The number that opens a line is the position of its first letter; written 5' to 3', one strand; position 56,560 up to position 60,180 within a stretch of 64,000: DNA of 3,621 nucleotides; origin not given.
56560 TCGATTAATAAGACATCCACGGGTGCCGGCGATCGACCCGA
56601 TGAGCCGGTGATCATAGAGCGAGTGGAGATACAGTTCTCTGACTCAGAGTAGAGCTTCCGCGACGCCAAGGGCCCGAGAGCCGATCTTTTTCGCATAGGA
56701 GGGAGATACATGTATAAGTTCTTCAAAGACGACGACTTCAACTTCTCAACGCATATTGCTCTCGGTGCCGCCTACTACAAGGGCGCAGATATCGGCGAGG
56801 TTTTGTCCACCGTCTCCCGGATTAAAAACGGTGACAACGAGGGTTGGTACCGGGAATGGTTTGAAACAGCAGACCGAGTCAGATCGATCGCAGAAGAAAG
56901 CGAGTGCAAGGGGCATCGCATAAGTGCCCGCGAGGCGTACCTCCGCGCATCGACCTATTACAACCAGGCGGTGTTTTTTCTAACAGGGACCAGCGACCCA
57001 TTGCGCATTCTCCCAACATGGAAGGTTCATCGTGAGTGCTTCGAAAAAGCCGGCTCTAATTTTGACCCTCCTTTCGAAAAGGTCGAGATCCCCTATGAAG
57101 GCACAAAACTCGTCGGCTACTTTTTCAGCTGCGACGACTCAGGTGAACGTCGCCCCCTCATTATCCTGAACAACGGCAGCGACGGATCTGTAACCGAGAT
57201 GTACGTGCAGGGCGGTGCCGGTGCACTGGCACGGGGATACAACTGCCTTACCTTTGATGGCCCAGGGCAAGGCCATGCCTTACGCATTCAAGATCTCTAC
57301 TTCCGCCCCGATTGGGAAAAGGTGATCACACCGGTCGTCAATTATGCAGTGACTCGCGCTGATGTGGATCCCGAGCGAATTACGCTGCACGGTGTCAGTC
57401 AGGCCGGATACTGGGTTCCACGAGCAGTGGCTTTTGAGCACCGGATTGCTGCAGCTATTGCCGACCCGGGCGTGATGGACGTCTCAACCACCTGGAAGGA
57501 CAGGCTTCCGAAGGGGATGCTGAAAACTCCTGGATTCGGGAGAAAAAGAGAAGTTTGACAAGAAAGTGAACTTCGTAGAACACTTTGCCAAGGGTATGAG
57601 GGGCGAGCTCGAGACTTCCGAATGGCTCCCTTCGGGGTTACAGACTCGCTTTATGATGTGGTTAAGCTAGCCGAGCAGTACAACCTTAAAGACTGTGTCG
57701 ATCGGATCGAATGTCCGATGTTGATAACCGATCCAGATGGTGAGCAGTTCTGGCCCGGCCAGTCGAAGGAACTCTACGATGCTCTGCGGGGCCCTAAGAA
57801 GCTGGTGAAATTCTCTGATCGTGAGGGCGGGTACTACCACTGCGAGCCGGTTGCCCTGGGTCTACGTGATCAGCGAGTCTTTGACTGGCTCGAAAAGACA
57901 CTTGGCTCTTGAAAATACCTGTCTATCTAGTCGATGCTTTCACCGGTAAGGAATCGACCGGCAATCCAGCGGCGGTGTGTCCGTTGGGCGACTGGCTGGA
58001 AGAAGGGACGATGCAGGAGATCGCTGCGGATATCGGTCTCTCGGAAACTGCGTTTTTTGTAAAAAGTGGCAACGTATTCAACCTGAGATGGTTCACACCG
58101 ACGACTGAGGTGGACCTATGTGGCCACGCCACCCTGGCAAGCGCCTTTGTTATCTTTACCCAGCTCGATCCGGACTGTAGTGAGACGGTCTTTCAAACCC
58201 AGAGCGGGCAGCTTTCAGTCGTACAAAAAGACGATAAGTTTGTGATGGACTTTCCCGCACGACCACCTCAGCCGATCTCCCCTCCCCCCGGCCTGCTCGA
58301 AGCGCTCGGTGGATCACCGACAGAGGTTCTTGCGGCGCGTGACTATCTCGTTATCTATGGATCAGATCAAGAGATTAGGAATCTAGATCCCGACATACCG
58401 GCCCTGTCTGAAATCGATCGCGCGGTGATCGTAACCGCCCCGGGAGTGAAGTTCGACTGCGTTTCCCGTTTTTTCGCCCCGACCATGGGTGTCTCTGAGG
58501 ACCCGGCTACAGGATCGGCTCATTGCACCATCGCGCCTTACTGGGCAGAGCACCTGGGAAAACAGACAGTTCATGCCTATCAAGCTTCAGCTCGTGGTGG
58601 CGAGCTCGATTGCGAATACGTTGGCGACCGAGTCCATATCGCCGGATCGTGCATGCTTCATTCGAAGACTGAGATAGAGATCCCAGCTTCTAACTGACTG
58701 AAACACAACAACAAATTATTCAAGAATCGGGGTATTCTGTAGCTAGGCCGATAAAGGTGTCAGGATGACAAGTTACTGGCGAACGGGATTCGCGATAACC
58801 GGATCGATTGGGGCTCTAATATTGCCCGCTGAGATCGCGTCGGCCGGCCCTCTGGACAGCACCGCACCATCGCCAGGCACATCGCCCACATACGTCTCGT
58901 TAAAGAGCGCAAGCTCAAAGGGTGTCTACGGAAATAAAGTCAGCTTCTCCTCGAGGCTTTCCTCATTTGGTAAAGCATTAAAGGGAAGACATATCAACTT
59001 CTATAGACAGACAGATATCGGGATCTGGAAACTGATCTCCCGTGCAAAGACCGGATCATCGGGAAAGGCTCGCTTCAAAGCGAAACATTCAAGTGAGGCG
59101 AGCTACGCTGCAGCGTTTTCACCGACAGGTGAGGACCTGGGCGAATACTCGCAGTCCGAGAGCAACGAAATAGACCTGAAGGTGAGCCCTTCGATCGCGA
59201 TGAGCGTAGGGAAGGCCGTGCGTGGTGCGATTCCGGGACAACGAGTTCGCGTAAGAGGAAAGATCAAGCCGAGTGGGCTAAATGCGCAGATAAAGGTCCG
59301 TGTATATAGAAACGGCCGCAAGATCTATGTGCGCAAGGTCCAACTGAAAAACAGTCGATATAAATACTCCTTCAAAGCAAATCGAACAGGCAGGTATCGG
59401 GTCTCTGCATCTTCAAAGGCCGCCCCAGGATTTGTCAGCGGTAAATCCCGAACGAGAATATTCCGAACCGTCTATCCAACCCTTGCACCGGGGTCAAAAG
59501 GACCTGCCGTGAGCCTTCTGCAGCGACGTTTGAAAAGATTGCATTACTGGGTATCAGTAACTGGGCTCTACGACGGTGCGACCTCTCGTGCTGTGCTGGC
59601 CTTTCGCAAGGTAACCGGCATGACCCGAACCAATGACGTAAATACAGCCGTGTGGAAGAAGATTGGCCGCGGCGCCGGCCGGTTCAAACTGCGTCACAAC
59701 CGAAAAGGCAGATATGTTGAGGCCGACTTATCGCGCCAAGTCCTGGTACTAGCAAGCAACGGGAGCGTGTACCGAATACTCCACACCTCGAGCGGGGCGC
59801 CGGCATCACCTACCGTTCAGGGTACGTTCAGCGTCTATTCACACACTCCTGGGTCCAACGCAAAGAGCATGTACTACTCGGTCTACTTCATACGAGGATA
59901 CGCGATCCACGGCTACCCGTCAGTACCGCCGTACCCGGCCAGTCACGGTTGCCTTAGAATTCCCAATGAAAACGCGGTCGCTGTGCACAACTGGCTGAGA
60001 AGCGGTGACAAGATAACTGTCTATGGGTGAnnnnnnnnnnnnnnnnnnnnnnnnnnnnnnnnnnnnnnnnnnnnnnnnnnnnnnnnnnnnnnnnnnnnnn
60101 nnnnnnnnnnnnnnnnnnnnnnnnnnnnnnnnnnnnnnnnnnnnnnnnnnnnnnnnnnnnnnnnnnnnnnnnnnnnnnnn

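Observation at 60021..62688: Membrane-tethered ECF sigma factor surrounded by three copies of one promoter motif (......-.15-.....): a compact predicted regulon of uncharacterised secreted proteins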

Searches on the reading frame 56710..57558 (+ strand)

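Call 102: search_protein_families(library=pfam, proteins=[window:56710-57558:+], max_evalue=0.001)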
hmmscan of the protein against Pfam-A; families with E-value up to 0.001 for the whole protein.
window:56710-57558:+ (282 aa): 1 family
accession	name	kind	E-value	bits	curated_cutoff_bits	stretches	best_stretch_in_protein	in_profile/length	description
PF00326.27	Peptidase_S9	-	0.00063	19.7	22.6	0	209-264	51-107/213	Prolyl oligopeptidase family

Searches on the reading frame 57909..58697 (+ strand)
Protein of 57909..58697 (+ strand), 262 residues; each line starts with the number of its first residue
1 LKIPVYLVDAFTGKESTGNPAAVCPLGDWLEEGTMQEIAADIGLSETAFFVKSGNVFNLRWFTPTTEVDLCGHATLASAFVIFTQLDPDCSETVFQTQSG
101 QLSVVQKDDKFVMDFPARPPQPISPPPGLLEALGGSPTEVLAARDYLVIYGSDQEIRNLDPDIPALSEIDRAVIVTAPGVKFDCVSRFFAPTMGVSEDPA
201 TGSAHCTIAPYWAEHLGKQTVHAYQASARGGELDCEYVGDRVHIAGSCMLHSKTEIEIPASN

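Call 102: search_protein_families(library=pfam, proteins=[window:57909-58697:+], max_evalue=0.001)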
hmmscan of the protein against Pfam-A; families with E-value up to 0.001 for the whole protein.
window:57909-58697:+ (262 aa): 1 family
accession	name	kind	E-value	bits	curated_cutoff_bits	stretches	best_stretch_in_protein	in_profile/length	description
PF02567.21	PhzC-PhzF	-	4.1e-54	184.4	27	1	8-248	1-275/281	Phenazine biosynthesis-like protein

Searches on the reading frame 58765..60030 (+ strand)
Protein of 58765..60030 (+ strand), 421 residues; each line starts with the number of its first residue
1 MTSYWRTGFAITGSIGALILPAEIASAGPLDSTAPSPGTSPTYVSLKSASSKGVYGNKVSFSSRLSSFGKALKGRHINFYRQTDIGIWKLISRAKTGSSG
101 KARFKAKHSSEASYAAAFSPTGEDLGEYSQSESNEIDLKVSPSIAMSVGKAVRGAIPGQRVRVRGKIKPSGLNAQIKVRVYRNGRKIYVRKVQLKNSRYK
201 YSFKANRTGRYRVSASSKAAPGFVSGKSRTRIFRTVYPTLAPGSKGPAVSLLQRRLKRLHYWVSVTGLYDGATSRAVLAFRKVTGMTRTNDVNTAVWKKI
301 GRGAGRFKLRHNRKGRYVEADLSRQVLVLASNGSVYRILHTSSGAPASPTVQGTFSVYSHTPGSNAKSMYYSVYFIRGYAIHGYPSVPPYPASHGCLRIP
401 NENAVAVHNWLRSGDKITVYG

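Call 6: search_protein_families(library=pfam, proteins=[window:58765-60030:+], max_evalue=0.01)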
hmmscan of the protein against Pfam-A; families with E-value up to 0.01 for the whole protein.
window:58765-60030:+ (421 aa): 2 families
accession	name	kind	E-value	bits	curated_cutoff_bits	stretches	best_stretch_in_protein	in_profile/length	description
PF03734.19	YkuD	-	3.2e-15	57.4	23.4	1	316-419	2-146/146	L,D-transpeptidase catalytic domain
PF01471.23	PG_binding_1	-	2.9e-07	31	23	1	246-300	2-57/57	Putative peptidoglycan binding domain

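Call 7: search_protein_families(library=ncbifam, proteins=[window:58765-60030:+], max_evalue=0.01)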
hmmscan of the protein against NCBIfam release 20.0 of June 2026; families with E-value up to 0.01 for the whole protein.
window:58765-60030:+ (421 aa): 5 families
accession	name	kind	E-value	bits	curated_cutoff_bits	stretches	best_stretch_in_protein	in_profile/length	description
NF004786.0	PRK06132.1-3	equivalog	4.9e-07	28.9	329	1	335-413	48-132/418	hypothetical protein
TIGR02869.1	spore_SleB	equivalog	3.2e-05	23.9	236.5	1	239-312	6-80/201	spore cortex-lytic enzyme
NF004785.0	PRK06132.1-2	subfamily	4.3e-05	22.9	169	1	328-411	75-163/353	hypothetical protein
NF009120.0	PRK12472.1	subfamily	0.00018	20.4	369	1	324-410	63-153/508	hypothetical protein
NF004787.0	PRK06132.1-4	equivalog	0.0049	15.7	409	1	328-403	70-150/347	hypothetical protein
